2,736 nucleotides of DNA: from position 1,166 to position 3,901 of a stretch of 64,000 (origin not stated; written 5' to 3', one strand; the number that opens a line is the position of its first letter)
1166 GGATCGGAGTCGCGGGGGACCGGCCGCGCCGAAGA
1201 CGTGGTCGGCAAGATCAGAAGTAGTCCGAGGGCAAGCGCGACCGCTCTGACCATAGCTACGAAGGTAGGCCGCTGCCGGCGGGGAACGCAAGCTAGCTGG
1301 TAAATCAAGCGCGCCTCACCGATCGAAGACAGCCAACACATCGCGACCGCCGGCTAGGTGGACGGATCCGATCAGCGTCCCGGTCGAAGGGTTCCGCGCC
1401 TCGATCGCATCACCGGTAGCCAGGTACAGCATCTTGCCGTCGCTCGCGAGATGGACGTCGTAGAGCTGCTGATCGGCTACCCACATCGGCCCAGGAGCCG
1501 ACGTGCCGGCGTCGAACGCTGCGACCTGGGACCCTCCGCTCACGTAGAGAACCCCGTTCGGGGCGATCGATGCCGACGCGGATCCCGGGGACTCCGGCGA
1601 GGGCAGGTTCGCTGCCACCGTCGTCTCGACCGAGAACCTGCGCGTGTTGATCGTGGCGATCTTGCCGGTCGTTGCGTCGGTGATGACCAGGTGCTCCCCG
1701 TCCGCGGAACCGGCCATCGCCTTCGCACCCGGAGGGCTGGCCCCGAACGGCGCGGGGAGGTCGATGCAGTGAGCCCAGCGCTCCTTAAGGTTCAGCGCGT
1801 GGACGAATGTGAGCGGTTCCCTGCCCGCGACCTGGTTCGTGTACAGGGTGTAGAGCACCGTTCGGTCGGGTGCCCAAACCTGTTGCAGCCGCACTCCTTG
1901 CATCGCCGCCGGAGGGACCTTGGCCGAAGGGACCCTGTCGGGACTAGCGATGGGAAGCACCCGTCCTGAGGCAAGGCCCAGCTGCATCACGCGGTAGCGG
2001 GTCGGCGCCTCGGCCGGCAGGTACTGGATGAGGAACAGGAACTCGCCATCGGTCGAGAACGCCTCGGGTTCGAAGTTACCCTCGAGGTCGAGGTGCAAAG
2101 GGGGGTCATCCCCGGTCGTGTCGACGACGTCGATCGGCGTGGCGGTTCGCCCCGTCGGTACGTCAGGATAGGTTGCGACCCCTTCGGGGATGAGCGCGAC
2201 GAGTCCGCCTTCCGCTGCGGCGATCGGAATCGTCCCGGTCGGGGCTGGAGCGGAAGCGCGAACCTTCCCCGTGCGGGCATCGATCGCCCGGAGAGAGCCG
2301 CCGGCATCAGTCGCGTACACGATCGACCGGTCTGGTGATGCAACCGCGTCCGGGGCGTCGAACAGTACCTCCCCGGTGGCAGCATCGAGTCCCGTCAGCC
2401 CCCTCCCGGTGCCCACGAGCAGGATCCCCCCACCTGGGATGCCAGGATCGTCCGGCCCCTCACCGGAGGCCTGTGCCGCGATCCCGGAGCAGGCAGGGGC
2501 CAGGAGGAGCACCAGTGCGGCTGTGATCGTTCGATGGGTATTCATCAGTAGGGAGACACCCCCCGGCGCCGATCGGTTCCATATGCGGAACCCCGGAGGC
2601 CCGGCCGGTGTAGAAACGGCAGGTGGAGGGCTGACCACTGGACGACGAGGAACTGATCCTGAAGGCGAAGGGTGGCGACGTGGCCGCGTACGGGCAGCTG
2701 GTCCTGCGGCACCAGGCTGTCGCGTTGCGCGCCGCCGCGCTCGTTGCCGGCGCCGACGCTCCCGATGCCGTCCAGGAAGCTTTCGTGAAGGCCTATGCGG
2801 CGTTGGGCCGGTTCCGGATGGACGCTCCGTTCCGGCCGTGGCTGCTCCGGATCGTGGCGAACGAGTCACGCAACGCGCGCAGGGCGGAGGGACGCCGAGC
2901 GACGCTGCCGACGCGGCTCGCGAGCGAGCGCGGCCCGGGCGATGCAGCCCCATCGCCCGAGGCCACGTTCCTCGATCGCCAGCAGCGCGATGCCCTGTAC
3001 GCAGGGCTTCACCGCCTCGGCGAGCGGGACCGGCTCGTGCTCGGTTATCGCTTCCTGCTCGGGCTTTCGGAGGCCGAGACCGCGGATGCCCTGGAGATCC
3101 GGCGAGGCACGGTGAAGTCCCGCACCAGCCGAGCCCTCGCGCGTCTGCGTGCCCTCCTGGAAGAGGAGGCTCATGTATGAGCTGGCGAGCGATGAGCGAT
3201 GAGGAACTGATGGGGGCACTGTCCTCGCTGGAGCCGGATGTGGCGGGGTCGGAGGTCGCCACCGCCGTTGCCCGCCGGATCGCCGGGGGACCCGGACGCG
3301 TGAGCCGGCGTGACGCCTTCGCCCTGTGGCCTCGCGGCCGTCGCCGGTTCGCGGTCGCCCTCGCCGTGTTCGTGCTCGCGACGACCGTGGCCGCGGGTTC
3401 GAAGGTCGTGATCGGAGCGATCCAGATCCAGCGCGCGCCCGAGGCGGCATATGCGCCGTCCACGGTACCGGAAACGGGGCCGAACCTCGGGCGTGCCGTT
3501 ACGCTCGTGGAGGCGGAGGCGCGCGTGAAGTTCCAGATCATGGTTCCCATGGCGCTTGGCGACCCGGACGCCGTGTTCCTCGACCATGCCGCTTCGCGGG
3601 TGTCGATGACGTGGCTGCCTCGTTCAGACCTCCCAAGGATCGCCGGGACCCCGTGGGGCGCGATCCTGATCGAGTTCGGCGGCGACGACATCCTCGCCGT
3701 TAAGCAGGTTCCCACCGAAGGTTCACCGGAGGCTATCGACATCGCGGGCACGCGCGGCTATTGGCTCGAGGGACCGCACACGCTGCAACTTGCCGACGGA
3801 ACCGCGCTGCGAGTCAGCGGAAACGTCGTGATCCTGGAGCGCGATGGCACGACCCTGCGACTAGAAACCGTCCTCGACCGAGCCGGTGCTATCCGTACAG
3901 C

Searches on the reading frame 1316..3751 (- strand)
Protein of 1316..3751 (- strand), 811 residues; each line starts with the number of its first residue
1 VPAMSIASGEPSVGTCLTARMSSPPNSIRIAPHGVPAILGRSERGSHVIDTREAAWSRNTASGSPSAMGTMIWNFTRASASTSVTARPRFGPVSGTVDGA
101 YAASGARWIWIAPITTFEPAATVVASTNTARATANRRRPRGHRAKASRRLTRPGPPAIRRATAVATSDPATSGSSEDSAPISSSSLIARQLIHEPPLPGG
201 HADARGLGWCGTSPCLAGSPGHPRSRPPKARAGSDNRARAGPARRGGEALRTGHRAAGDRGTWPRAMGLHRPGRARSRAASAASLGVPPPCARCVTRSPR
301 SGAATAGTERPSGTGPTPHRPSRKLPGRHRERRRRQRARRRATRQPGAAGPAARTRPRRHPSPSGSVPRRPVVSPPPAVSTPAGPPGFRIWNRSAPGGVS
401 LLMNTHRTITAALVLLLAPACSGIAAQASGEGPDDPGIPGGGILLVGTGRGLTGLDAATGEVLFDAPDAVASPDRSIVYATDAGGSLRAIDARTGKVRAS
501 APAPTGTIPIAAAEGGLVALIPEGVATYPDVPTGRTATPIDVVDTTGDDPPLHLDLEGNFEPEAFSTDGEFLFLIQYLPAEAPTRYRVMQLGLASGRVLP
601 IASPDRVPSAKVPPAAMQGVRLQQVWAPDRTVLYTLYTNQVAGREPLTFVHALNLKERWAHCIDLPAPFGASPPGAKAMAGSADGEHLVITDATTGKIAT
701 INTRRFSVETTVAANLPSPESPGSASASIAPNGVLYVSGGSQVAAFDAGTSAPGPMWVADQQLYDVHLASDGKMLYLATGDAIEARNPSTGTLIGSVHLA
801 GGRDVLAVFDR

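Call 21: search_protein_families(library=pfam, proteins=[window:1316-3751:-], max_evalue=0.01)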
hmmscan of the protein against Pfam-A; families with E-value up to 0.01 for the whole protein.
window:1316-3751:- (811 aa): 1 family
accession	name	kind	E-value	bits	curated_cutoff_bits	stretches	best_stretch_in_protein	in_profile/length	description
PF13360.13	PQQ_2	-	1.9e-08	34.7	27.6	1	429-498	25-141/233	Outer membrane protein assembly factor BamB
